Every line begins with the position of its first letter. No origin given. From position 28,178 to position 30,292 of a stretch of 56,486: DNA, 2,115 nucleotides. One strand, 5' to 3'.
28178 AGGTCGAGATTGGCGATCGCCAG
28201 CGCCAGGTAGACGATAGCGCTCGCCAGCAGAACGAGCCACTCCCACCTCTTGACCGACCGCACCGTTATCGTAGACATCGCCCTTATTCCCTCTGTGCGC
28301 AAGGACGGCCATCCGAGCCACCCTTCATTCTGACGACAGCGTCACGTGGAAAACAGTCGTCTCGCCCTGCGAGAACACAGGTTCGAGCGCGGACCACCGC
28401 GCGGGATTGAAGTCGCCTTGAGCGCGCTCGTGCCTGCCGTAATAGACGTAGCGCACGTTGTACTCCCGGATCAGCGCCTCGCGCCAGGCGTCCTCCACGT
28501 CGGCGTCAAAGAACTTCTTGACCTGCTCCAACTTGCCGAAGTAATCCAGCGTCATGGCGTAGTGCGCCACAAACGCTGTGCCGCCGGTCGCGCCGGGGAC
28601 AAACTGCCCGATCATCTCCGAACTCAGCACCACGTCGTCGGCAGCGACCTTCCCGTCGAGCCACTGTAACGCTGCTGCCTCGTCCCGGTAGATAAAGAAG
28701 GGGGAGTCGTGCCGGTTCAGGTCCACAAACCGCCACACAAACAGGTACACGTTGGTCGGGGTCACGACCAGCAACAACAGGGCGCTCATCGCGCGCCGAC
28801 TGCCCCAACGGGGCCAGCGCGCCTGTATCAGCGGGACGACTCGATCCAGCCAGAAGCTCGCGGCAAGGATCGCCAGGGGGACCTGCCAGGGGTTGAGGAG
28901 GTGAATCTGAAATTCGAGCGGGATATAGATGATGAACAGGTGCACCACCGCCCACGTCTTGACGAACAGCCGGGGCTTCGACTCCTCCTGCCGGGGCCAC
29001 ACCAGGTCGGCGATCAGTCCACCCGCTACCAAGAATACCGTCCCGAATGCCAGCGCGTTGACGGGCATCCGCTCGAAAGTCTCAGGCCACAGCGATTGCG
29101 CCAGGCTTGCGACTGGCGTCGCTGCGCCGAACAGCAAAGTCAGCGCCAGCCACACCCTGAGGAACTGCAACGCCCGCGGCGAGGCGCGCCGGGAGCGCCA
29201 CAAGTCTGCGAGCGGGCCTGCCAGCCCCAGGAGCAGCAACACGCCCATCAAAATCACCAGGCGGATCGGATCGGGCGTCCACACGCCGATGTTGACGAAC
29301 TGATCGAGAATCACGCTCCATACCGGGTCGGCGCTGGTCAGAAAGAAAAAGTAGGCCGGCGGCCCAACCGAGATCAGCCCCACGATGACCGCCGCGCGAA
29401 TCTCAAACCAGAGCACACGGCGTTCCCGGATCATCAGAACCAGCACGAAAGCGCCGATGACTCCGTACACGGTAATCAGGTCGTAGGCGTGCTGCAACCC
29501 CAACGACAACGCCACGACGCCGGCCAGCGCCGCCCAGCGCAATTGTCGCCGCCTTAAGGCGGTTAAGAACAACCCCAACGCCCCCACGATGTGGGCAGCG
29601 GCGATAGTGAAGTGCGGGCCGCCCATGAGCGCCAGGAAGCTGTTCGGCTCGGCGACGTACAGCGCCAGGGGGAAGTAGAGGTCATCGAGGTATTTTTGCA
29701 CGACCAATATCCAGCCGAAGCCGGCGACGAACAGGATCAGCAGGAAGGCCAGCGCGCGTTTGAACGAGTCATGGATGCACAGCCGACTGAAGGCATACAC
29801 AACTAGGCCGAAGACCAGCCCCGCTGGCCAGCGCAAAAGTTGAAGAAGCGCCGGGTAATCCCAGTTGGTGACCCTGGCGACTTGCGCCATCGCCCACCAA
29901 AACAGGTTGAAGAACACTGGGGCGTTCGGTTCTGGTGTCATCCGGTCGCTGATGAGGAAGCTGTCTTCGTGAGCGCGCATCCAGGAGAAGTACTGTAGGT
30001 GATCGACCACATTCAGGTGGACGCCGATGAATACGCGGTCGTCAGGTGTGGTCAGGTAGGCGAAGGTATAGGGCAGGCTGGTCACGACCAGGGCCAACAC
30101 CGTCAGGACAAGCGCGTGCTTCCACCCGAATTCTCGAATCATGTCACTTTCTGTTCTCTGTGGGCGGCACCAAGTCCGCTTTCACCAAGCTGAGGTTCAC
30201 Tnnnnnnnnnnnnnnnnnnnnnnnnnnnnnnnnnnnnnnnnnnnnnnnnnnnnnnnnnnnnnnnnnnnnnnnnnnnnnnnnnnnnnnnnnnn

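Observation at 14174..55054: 41-kb, 31-gene single-strand glycan supercluster that merges three assembly logics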

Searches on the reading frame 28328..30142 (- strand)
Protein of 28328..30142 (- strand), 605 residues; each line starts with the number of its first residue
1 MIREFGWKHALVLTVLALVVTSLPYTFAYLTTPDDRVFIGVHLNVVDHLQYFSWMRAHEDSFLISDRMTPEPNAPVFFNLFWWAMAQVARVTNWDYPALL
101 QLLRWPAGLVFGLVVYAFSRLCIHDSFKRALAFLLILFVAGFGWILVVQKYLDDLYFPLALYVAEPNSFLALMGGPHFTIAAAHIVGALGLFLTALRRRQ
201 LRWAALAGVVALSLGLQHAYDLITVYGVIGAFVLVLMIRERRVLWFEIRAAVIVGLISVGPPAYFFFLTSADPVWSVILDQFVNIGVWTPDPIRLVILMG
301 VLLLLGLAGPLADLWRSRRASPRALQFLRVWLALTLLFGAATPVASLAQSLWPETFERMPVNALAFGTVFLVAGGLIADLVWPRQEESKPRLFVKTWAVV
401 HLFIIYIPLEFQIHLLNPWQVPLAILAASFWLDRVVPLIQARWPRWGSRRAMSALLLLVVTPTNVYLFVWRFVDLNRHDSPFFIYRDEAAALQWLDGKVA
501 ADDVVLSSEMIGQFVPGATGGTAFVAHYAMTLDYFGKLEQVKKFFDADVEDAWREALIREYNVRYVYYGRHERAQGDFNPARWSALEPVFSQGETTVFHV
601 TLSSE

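Call 5: search_protein_families(library=pfam, proteins=[window:28328-30142:-], max_evalue=0.01)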
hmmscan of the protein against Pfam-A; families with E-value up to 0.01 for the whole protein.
window:28328-30142:- (605 aa): 0 families

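Call 12: search_protein_families(library=ncbifam, proteins=[window:28328-30142:-], max_evalue=0.1)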
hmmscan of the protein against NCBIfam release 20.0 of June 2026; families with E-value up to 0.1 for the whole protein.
window:28328-30142:- (605 aa): 0 families

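Call 13: search_protein_families(library=pfam, proteins=[window:28328-30142:-], max_evalue=10)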
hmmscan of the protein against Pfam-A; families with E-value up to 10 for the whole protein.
window:28328-30142:- (605 aa): 0 families

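Call 15: search_solved_structures(query=window:28328-30142:-, max_evalue=10)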
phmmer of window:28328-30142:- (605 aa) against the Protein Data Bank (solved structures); distinct sequences matched with E-value up to 10: 0.

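Call 18: find_homologous_proteins(query=window:28328-30142:-, max_evalue=0.00001)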
Query window:28328-30142:- (605 aa): 230 proteins with E <= 0.00001 among 8000 candidates; the best 120 are listed.
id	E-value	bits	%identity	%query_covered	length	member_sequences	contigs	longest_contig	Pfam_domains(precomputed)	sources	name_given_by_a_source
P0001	0.0e+0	1361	100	100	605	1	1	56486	-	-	-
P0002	1.8e-247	841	65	99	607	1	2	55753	-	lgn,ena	-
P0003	1.0e-241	822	61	100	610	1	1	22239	-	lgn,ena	-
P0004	6.2e-193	661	54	52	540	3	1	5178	-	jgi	jgi:hypothetical protein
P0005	1.1e-148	515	69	55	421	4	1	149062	-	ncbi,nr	ncbi:MAG: hypothetical protein M5R40_29625 [Anaerolineae bacterium]|nr:hypothetical protein [Anaerol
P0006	2.0e-139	484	36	98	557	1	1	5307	-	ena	-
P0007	6.9e-138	479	38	98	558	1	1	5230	-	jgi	jgi:hypothetical protein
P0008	2.1e-136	474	49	48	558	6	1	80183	-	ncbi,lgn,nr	ncbi:hypothetical protein GC175_10920 [bacterium]|nr:hypothetical protein [bacterium]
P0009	3.1e-135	470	39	97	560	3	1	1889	-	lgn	-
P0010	4.0e-135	470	43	54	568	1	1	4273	-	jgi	jgi:hypothetical protein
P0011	5.3e-135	469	46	50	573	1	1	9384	-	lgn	-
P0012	4.0e-134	466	39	98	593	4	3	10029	-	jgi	jgi:hypothetical protein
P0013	3.1e-133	464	46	55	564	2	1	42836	-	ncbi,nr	ncbi:MAG: hypothetical protein GYA17_05240 [Chloroflexi bacterium]|nr:hypothetical protein [Chlorofl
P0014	9.8e-133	462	46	48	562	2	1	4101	-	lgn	-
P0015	1.0e-132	462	44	55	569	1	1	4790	-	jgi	jgi:hypothetical protein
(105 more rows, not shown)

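Call 20: find_encoding_contigs(protein=P0002, flank=10000, max_places=2)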
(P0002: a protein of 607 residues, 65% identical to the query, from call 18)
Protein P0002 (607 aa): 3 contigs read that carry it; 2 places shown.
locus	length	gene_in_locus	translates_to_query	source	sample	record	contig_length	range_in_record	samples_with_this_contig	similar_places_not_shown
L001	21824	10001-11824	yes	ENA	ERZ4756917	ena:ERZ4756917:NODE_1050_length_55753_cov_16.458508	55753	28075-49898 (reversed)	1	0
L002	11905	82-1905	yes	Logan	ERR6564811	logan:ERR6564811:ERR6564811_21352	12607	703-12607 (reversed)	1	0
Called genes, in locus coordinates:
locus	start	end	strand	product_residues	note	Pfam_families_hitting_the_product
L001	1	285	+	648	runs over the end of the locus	PF01656:CbiA (weak), PF10609:ParA (weak), PF13614:AAA_31 (weak), PF12728:HTH_17 (weak)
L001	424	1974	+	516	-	PF01943:Polysacc_synt, PF13440:Polysacc_synt_3 (weak)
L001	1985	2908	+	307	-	PF00535:Glycos_transf_2, PF13641:Glyco_tranf_2_3, PF13632:Glyco_trans_2_3 (weak)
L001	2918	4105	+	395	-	PF13439:Glyco_transf_4, PF13579:Glyco_trans_4_4 (weak), PF00534:Glycos_transf_1, PF13692:Glyco_trans_1_4, PF13524:Glyco_trans_1_2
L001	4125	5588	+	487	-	PF04932:Wzy_C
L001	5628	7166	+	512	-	-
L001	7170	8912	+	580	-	PF13231:PMT_2 (weak)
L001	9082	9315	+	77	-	PF13276:HTH_21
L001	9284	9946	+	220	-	PF00665:rve, PF13683:rve_3, PF13333:rve_2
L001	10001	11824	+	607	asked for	-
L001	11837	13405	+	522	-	PF13088:BNR_2 (weak), PF15892:BNR_4 (faint)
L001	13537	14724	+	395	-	PF13439:Glyco_transf_4, PF13579:Glyco_trans_4_4, PF00534:Glycos_transf_1, PF13692:Glyco_trans_1_4, PF13524:Glyco_trans_1_2 (weak)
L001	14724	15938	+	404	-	PF13439:Glyco_transf_4, PF13579:Glyco_trans_4_4, PF00534:Glycos_transf_1, PF13692:Glyco_trans_1_4, PF13524:Glyco_trans_1_2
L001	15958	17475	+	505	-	PF13727:CoA_binding_3, PF02397:Bac_transf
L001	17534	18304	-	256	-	PF02353:CMAS, PF03848:TehB (weak), PF01209:Ubie_methyltran (weak), PF13489:Methyltransf_23, PF08241:Methyltransf_11, PF08242:Methyltransf_12, PF13649:Methyltransf_25, PF13847:Methyltransf_31, +1 more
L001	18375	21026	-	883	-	PF05729:NACHT (weak), PF13401:AAA_22 (weak), PF13374:TPR_10 (faint), PF10602:RPN7 (weak), PF13424:TPR_12, PF17874:TPR_MalT (weak), PF13432:TPR_16 (weak), PF13424:TPR_12 (weak), +6 more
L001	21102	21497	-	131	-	-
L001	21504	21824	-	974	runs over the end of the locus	PF00912:Transgly, PF00905:Transpeptidase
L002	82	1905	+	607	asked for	-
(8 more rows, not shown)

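Call 21: find_encoding_contigs(protein=P0003, flank=10000, max_places=2)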
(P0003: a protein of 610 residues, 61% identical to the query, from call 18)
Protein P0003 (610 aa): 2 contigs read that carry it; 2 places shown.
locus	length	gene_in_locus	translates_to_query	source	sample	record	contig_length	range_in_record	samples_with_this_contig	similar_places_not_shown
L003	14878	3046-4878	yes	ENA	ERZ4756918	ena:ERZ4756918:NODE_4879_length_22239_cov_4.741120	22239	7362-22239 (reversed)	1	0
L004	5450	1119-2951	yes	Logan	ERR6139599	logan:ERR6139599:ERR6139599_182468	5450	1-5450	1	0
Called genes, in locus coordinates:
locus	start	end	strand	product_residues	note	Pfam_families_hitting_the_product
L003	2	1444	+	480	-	?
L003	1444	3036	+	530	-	PF11028:TMEM260_N (weak), PF13231:PMT_2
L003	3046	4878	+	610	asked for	-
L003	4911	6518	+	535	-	PF15892:BNR_4 (faint), PF13088:BNR_2, PF02012:BNR (faint)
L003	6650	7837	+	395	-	PF13439:Glyco_transf_4, PF13579:Glyco_trans_4_4, PF13692:Glyco_trans_1_4, PF00534:Glycos_transf_1, PF13524:Glyco_trans_1_2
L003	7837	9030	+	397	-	PF13439:Glyco_transf_4, PF13579:Glyco_trans_4_4, PF00534:Glycos_transf_1, PF13692:Glyco_trans_1_4, PF13524:Glyco_trans_1_2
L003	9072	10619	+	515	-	PF13727:CoA_binding_3, PF02397:Bac_transf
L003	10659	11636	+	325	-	PF01073:3Beta_HSD, PF01370:Epimerase, PF02719:Polysacc_synt_2 (weak), PF04321:RmlD_sub_bind, PF05368:NmrA (weak), PF13460:NAD_binding_10 (weak), PF16363:GDP_Man_Dehyd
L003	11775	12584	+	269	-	PF00149:Metallophos, PF12850:Metallophos_2 (weak)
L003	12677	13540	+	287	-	-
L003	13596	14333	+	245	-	PF00702:Hydrolase, PF13419:HAD_2, PF13242:Hydrolase_like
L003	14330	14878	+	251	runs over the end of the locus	PF00702:Hydrolase, PF12710:HAD (faint), PF13419:HAD_2, PF13242:Hydrolase_like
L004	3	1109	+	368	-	?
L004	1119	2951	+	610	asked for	-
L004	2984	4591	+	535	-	PF15892:BNR_4 (faint), PF13088:BNR_2, PF02012:BNR (faint)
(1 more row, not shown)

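Call 28: search_solved_structures(query=A1, max_evalue=10)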
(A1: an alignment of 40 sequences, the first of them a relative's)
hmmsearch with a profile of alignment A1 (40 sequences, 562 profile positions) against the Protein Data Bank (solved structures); distinct sequences matched with E-value up to 10: 4.
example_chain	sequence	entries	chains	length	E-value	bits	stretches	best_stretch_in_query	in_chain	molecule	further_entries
3vu0_A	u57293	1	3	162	0.12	13.8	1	442-527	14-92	Putative uncharacterized protein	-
2zbm_A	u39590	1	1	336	1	10.8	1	500-540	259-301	Protein-tyrosine-phosphatase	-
2z72_A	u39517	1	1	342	1.2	10.5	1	500-540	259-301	Protein-tyrosine-phosphatase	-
1v73_A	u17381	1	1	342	1.3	10.4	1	500-540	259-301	psychrophilic phosphatase I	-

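Call 30: predict_structure(alignment_id=A1)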
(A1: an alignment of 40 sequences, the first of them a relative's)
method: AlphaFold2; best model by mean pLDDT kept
length: 605 residues; sequences in the alignment: 40
mean_pLDDT: 90.2   pTM: 0.91
mean pLDDT of the five models: 90.2, 88.5, 88.1, 87.7, 87.2
residues with pLDDT >= 90: 411; 70-90: 154; 50-70: 39; < 50: 1
segments of 3 or more residues with pLDDT < 50: none
pLDDT, mean of each block of 10 residues (from residue 1): 79 95 95 96 81 95 94 92 96 94 93 96 95 94 73 60 66 88 97 98 98 94 96 97 98 98 88 81 66 84 91 79 86 88 83 80 87 92 90 97 81 80 97 97 95 95 89 93 96 97 96 96 91 93 98 97 97 96 97 98 71
secondary structure, 60 per line:
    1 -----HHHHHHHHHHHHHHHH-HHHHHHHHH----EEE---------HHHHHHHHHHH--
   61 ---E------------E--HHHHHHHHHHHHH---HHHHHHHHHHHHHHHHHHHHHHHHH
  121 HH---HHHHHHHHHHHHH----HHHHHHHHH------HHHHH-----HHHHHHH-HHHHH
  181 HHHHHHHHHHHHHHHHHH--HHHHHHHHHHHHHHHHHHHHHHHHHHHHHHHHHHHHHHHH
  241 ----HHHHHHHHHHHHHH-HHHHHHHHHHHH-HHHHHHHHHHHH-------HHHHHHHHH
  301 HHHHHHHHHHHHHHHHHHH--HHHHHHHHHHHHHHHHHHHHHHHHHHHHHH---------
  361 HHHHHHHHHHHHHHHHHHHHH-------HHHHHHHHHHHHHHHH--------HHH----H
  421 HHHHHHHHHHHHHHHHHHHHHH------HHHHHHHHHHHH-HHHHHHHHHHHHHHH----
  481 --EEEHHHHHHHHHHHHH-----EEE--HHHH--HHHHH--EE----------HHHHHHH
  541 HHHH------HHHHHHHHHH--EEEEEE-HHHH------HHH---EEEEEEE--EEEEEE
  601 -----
elements in order: H6-21 H23-31 E36-38 H48-58 H80-92 H96-122 H126-138 H143-151 H158-162 H168-174 H176-198 H201-240 H245-258 H260-271 H273-284 H292-319 H322-351 H361-381 H389-404 H420-442 H449-460 H462-476 E483-485 H486-498 E504-506 H509-512 H515-519 H534-544 H551-560 E563-568 H570-573 E586-592 E595-600
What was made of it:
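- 28325..30142 (-): 605-aa GT-C glycosyltransferase, STT3/DPY19-like with a C-terminal alpha/beta domain; none of the 120 listed homologues has a Pfam domain (core). AF2 pLDDT 90.2, pTM 0.91 (call 30).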

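Call 33: fold_search(model_id=the predicted structure, library=pdb)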
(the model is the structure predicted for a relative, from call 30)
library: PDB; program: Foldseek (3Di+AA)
matches with E <= 10: 273; with E <= 0.001: 26
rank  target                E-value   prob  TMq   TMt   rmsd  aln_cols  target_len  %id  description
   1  7zlg_A                2.0e-08  1.00  0.46  0.43  12.1       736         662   13  Cryo-EM structure of C-mannosyltransferase CeDPY19, in complex with acceptor peptide and bound to CMT2-Fab and anti-Fa (released 2023-01-11)
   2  8b6l_I                2.2e-08  1.00  0.47  0.43  12.7       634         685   15  Subtomogram average of the human Sec61-TRAP-OSTA-translocon (released 2022-12-07)
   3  9n9j_I                3.9e-08  1.00  0.46  0.41  14.4       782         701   12  Structure of a GRP94 folding intermediate engaged with a CCDC134- and FKBP11-bound secretory translocon (released 2025-11-19)
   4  7zli_A                5.4e-08  1.00  0.48  0.45  12.5       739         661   12  Cryo-EM structure of C-mannosyltransferase CeDPY19, in complex with Dol25-P-Man and bound to CMT2-Fab and anti-Fab nan (released 2023-01-11)
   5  7zlh_A                7.0e-08  1.00  0.46  0.43  12.7       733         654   12  Cryo-EM structure of C-mannosyltransferase CeDPY19, in apo state, bound to CMT2-Fab and anti-Fab nanobody (released 2023-01-11)
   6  5gmy_A                2.3e-07  1.00  0.45  0.34  13.6       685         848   14  Crystal structure of the Archaeoglobus fulgidus oligosaccharyltransferase (O29867_ARCFU) tethered with an acceptor pep (released 2017-02-01)
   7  7e9s_A                2.8e-07  1.00  0.50  0.37  13.0       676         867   14  Archaeal oligosaccharyltransferase AglB from Archaeoglobus fulgidus in complex with an inhibitory peptide and a dolich (released 2021-09-08)
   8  8agc_A                3.1e-07  1.00  0.47  0.41  12.4       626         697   16  Structure of yeast oligosaccharylransferase complex with lipid-linked oligosaccharide and non-acceptor peptide bound (released 2022-12-07)
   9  3wak                  4.4e-07  1.00  0.47  0.35  15.1       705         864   13  Crystal structure of the Archaeoglobus fulgidus oligosaccharyltransferase (O29867_ARCFU) in the apo form (released 2013-10-30)
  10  6s7o_A                5.2e-07  1.00  0.44  0.42  12.4       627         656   13  Cryo-EM structure of human oligosaccharyltransferase complex OST-A (released 2019-12-18)
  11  6s7t_A                5.7e-07  1.00  0.47  0.41  11.7       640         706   14  Cryo-EM structure of human oligosaccharyltransferase complex OST-B (released 2019-12-18)
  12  6ezn_F                8.4e-07  1.00  0.47  0.44  14.3       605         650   14  Cryo-EM structure of the yeast oligosaccharyltransferase (OST) complex (released 2018-01-17)
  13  6ftg_5                9.1e-07  1.00  0.50  0.47  12.9       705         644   13  Subtomogram average of OST-containing ribosome-translocon complexes from canine rough microsomal membranes (released 2018-03-21)
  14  8pn9_A                1.0e-06  1.00  0.43  0.40  13.3       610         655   14  Structure of human oligosaccharyltransferase OST-A complex bound to NGI-1 (released 2024-05-08)
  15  8agb_A                1.1e-06  1.00  0.46  0.44  14.1       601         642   15  Structure of yeast oligosaccharylransferase complex with lipid-linked oligosaccharide bound (released 2022-12-07)
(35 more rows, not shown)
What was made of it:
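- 28325..30142 (-): The top 31 Foldseek PDB matches are all GT-C (call 33).
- On GT-C glycosyltransferases: 28325: the top 31 PDB matches are all GT-C (call 33).
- Closest known: STT3/AglB/PglB oligosaccharyltransferases and DPY19 C-mannosyltransferase. Same: Foldseek E-values are 2e-8 to 5e-5 with TM-scores of 0.43-0.50 (call 33).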

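Call 35: find_related_loci(query=A1, collection=genome_contigs, flank=10000)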
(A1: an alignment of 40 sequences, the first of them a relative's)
Query A1 (605 aa) in genome_contigs; peptide patterns used: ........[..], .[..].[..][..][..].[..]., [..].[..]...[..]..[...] (x = any residue, [..] = any of these).
226 stretches matched a pattern; 188 encode a relative of the query (tblastn E <= 1e-3); the best 80 are kept; 80 distinct loci.
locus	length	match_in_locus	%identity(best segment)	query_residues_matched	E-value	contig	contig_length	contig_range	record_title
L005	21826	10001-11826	69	1-605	0e+0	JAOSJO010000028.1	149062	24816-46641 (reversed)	MAG: Anaerolineae bacterium isolate FR_5 FR-Anaerolineae-1_s9, whole genome shotgun sequence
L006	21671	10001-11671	39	7-603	3e-127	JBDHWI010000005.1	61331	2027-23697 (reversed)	MAG: Thermoflexales bacterium isolate AS-MESO-OLR.109 NODE_1189_length_61331_cov_17.943938, whole genome shotgun sequenc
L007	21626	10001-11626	40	1-601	2e-123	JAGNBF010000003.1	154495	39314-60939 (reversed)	MAG: Chloroflexota bacterium isolate Go_Eff_bin_125 Go_Eff_67_length_154495_cov_14.633894, whole genome shotgun sequence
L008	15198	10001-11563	39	1-577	3e-122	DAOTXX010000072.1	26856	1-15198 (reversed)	MAG TPA_asm: Thermoflexales bacterium isolate H21_290 k133_3247832, whole genome shotgun sequence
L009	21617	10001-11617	39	3-598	2e-120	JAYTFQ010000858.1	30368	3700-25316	MAG: Anaerolineales bacterium isolate GFS_2205 GFS_2205_857, whole genome shotgun sequence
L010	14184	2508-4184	38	7-603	2e-120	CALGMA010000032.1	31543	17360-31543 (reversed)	MAG: uncultured Anaerolineae bacterium isolate N1_Bin_Bin_113_sub_1 genome assembly, contig: c_000001211329, whole genom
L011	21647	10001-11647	39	7-594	3e-119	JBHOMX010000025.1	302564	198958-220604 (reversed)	MAG: Candidatus Brachytrichaceae bacterium NZ_4S206 k127_1193078, whole genome shotgun sequence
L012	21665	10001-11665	38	7-600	7e-119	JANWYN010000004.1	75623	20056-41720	MAG: Candidatus Roseilinea sp. isolate SKYG71 k141_51953, whole genome shotgun sequence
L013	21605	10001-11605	38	8-601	7e-119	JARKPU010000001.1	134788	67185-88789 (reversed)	MAG: Anaerolinea sp. isolate D180_metabat.33 k141_192121, whole genome shotgun sequence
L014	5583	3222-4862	37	2-605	1e-118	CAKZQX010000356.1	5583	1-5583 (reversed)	MAG TPA_asm: uncultured Chloroflexaceae bacterium isolate SRR4030105_bin.95_CONCOCT_v1.1_MAG genome assembly, contig: ER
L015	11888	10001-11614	37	7-600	1e-116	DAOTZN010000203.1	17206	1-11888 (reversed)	MAG TPA_asm: Anaerolineales bacterium isolate H54_522 k91_1063635, whole genome shotgun sequence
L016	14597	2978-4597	40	18-599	6e-116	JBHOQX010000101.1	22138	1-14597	MAG: Roseiflexaceae bacterium isolate A0_36 coassembly_Ak141_739947, whole genome shotgun sequence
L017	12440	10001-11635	37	2-601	3e-116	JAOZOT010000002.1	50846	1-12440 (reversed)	MAG: Anaerolineae bacterium isolate GMC4.maxbin2.235_sub GMC4_293_length_50846_cov_28.681361, whole genome shotgun seque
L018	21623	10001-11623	38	7-601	4e-114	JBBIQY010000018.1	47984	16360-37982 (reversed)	MAG: Anaerolineae bacterium isolate STF170223_bin_337 NODE_479_length_47984_cov_33.8474, whole genome shotgun sequence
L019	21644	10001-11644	37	7-600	6e-113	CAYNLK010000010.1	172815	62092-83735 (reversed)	MAG TPA_asm: uncultured Caldilineaceae bacterium isolate binchicken_co44_236 genome assembly, contig: NODE_103_length_17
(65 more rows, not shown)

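Call 84: search_solved_structures(query=A1, max_evalue=0.5, show_alignments=1)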
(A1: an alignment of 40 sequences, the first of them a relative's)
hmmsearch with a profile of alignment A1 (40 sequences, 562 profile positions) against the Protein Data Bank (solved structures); distinct sequences matched with E-value up to 0.5: 1.
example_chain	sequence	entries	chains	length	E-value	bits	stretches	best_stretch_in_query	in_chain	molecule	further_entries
3vu0_A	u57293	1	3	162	0.12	13.8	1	442-527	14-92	Putative uncharacterized protein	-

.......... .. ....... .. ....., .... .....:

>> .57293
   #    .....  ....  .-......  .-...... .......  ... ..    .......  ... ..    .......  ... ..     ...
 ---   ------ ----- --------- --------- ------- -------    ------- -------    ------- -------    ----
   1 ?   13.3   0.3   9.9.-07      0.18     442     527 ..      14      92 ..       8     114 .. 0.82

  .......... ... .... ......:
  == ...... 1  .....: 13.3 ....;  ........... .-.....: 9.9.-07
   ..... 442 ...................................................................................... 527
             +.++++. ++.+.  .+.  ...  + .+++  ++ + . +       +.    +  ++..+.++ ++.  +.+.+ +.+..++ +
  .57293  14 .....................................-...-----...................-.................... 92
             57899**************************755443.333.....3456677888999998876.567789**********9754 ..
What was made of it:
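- On STT3/AglB/PglB oligosaccharyltransferases (for 28325): The alignment itself is weak, E 0.12 (call 84).
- Closest known: STT3/AglB/PglB oligosaccharyltransferases and DPY19 C-mannosyltransferase. Same: A weak profile match (E 0.12) covers the AglB C-terminal domain (calls 28, 84).
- Closest known: STT3/AglB/PglB oligosaccharyltransferases and DPY19 C-mannosyltransferase. Different: The sequence aligned to the WWDYG motif reads S-S-L-T-x-G (call 84).
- The 605-aa protein lacks the WWDxG motif at the aligned position (call 84).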
